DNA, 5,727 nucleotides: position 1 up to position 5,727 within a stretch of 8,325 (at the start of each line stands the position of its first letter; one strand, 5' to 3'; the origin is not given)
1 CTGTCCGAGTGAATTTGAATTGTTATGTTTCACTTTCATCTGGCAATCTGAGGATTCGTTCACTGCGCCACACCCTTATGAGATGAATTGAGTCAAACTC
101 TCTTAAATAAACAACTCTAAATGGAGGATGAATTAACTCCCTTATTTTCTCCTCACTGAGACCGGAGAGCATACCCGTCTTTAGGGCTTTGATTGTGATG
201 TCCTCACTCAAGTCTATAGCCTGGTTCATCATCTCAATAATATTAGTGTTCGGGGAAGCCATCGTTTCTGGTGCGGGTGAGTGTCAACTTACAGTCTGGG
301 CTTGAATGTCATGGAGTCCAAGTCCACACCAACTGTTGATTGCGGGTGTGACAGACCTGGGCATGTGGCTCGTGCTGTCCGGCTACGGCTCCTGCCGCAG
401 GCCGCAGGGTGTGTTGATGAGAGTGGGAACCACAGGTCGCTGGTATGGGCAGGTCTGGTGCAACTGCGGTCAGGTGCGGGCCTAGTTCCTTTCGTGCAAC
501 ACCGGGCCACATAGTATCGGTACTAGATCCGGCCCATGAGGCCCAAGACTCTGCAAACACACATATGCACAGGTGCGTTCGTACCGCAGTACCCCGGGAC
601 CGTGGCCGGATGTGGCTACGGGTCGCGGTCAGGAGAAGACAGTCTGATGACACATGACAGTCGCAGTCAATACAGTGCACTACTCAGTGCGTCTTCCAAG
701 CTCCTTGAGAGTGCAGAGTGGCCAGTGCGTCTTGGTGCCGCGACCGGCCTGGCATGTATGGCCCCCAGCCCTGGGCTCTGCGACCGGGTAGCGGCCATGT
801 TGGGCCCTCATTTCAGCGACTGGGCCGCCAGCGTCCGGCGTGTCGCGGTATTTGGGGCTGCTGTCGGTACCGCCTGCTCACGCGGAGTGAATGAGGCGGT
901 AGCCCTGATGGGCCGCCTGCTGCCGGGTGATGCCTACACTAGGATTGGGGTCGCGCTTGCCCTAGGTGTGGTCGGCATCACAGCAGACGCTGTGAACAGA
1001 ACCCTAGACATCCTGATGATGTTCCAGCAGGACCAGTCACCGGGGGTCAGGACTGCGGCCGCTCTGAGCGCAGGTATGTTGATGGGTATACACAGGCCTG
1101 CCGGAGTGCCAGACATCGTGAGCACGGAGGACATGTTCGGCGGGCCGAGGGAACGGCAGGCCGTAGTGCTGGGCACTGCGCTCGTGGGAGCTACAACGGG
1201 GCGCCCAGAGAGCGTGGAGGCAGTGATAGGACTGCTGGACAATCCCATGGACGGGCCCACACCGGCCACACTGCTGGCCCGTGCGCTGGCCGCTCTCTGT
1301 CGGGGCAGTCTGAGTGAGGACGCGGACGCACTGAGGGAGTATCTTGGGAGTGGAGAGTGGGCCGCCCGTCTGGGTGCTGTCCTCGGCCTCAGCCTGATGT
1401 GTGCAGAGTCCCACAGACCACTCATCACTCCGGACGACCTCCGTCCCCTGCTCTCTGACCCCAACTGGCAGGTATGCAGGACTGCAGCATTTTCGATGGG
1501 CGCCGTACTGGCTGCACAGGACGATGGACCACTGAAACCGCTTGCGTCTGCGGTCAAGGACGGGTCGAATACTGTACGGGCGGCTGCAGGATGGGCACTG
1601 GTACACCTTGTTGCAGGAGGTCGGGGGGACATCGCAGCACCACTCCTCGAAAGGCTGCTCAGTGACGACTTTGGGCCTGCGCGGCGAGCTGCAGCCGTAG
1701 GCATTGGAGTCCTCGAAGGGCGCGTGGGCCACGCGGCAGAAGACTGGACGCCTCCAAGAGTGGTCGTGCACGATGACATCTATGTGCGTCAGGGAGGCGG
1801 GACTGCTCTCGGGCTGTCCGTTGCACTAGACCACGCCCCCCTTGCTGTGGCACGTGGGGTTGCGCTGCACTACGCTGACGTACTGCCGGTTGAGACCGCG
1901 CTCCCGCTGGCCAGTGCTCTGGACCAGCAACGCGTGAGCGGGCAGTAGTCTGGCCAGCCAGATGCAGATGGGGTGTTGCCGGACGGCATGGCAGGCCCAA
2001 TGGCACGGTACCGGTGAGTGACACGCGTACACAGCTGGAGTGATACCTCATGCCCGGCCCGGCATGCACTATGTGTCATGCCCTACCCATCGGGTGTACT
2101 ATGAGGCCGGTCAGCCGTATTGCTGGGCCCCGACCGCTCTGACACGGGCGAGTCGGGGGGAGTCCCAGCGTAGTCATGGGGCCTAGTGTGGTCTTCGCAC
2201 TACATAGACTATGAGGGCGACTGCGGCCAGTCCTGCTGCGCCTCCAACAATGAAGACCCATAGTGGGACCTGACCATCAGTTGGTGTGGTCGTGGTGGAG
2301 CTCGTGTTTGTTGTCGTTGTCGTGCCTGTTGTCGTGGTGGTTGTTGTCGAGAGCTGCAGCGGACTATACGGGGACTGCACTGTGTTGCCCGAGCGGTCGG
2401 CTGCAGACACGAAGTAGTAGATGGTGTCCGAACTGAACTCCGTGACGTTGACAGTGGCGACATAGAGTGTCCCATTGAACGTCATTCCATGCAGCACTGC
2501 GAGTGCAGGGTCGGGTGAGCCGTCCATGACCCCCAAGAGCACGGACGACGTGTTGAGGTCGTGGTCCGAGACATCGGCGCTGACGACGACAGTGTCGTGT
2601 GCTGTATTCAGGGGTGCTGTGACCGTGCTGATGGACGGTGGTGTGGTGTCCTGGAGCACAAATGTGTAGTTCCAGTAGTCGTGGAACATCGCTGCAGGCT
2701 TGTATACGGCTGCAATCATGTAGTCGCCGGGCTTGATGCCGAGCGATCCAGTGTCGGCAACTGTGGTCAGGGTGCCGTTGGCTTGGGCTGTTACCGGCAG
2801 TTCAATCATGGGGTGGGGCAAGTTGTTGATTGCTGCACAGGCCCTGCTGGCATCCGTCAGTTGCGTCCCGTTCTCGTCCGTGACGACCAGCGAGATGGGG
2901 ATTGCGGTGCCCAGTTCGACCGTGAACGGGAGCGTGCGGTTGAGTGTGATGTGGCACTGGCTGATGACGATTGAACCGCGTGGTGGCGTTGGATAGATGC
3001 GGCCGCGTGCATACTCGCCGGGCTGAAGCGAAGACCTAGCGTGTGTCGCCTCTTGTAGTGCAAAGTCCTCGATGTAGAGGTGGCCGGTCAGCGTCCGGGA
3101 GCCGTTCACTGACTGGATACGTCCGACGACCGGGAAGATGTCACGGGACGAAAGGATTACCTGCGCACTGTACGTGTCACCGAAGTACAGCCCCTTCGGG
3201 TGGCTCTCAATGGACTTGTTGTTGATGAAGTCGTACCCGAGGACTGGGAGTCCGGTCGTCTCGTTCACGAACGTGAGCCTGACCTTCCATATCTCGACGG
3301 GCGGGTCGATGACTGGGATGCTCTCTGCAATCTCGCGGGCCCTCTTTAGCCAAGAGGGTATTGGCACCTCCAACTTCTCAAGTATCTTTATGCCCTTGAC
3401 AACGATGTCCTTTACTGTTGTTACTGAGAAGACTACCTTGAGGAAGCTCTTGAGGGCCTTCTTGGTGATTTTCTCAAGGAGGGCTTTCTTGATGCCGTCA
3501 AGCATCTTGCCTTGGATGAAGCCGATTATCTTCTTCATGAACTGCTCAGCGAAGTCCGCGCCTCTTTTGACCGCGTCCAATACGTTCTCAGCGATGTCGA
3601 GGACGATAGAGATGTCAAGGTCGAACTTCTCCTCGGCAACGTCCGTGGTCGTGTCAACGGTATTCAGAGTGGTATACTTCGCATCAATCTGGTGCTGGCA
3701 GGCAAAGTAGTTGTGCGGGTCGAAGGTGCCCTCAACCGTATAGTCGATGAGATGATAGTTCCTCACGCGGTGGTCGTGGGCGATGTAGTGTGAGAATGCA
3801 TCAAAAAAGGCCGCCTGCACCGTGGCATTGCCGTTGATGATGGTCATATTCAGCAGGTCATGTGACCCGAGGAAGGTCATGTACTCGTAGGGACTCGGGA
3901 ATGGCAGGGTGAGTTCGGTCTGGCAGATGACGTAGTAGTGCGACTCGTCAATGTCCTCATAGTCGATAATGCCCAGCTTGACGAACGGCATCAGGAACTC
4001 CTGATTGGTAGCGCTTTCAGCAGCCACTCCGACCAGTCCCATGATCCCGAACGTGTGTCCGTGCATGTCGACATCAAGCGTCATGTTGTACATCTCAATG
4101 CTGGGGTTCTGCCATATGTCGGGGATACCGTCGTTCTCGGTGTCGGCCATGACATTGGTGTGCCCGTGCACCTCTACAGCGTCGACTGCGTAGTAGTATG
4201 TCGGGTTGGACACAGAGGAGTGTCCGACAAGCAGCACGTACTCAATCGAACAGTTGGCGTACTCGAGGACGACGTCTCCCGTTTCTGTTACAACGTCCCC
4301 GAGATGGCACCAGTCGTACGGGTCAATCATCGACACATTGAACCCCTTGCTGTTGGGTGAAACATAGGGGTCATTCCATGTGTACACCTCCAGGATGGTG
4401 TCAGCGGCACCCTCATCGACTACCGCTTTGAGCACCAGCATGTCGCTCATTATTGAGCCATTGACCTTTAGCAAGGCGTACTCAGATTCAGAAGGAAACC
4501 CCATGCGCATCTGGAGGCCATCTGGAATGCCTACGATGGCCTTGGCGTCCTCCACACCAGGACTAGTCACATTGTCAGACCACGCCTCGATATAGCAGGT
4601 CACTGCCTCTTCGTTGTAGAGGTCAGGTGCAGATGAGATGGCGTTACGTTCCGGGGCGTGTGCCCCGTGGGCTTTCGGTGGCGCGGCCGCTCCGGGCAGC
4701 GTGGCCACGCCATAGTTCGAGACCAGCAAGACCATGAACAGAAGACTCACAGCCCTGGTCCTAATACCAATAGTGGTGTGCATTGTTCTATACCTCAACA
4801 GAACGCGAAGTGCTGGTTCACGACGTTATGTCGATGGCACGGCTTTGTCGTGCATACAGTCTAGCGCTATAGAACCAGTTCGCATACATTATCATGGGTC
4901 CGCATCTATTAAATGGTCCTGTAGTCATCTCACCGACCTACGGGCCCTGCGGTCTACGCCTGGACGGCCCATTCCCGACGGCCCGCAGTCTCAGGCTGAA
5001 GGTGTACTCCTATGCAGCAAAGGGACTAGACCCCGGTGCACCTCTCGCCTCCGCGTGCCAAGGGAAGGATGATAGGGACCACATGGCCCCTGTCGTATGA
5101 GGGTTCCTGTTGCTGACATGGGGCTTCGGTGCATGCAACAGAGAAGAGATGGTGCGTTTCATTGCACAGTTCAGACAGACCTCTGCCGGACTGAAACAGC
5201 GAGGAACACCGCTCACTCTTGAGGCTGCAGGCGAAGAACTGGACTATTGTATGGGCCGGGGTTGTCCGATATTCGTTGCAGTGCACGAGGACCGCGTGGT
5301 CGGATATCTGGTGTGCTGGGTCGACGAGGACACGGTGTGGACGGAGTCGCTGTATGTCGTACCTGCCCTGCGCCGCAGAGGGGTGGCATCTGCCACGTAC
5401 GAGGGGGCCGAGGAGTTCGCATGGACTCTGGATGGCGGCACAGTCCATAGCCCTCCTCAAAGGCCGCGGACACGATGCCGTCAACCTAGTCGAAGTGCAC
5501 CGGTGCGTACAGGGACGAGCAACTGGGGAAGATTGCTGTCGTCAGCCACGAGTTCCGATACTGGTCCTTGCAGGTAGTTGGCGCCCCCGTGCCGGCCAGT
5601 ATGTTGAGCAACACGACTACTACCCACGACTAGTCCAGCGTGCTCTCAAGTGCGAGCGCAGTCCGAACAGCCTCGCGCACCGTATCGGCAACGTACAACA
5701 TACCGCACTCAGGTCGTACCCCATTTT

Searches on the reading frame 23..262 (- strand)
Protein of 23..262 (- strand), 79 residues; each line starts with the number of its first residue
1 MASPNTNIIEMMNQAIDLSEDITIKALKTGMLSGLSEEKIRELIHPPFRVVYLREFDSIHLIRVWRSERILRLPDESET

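Call 6: search_protein_families(library=pfam, proteins=[window:23-262:-], max_evalue=0.01)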
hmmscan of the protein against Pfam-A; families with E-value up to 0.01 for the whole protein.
window:23-262:- (79 aa): 1 family
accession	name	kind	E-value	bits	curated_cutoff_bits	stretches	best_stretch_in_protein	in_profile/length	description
PF05214.17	Baculo_p33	-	0.0098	16.1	25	0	5-64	55-114/247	Baculovirus P33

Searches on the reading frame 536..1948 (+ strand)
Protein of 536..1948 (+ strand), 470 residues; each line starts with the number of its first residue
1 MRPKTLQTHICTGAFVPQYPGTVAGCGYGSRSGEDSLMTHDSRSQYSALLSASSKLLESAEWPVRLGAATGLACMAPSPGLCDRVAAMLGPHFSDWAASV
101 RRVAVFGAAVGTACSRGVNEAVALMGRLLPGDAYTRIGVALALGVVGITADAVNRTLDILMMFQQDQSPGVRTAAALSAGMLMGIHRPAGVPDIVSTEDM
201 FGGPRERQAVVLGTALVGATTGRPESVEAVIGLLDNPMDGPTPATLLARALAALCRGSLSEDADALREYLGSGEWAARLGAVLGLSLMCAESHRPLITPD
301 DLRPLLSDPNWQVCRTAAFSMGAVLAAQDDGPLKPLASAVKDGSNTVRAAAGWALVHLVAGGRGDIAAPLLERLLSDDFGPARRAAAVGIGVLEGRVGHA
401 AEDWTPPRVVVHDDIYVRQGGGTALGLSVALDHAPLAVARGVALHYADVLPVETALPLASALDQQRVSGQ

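Call 6: search_protein_families(library=pfam, proteins=[window:536-1948:+], max_evalue=0.01)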
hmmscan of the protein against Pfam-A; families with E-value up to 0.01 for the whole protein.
window:536-1948:+ (470 aa): 2 families
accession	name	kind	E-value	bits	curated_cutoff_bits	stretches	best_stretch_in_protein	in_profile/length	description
PF13646.12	HEAT_2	-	2.9e-16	60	27.7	2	300-388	2-84/88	HEAT repeats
PF02985.28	HEAT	-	1.4e-12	47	23.5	0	303-325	6-28/31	HEAT repeat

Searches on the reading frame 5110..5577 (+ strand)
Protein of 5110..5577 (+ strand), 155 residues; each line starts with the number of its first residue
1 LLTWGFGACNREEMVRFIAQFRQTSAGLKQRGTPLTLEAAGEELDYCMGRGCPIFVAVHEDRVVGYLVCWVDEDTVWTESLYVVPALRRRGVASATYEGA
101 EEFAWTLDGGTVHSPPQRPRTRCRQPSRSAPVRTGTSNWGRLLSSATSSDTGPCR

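Call 6: search_protein_families(library=pfam, proteins=[window:5110-5577:+], max_evalue=0.01)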
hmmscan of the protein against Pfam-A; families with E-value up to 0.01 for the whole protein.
window:5110-5577:+ (155 aa): 2 families
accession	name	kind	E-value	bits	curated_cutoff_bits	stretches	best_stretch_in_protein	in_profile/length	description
PF00583.31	Acetyltransf_1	-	4.8e-09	36.9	20.7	1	43-107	24-91/116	Acetyltransferase (GNAT) family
PF13508.13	Acetyltransf_7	-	5.3e-07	30.4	27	1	53-100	4-53/84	Acetyltransferase (GNAT) domain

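Call 83: search_protein_families(library=pfam, proteins=[window:5110-5577:+], max_evalue=5)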
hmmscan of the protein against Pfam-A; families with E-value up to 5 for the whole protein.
window:5110-5577:+ (155 aa): 4 families
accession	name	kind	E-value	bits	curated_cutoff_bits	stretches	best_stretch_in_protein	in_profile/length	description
PF00583.31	Acetyltransf_1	-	4.8e-09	36.9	20.7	1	43-107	24-91/116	Acetyltransferase (GNAT) family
PF13508.13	Acetyltransf_7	-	5.3e-07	30.4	27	1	53-100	4-53/84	Acetyltransferase (GNAT) domain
PF13480.13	Acetyltransf_6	-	0.011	16.3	22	1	11-97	28-117/143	Acetyltransferase (GNAT) domain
PF13673.13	Acetyltransf_10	-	0.022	15.2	23.6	1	49-104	28-80/128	Acetyltransferase (GNAT) domain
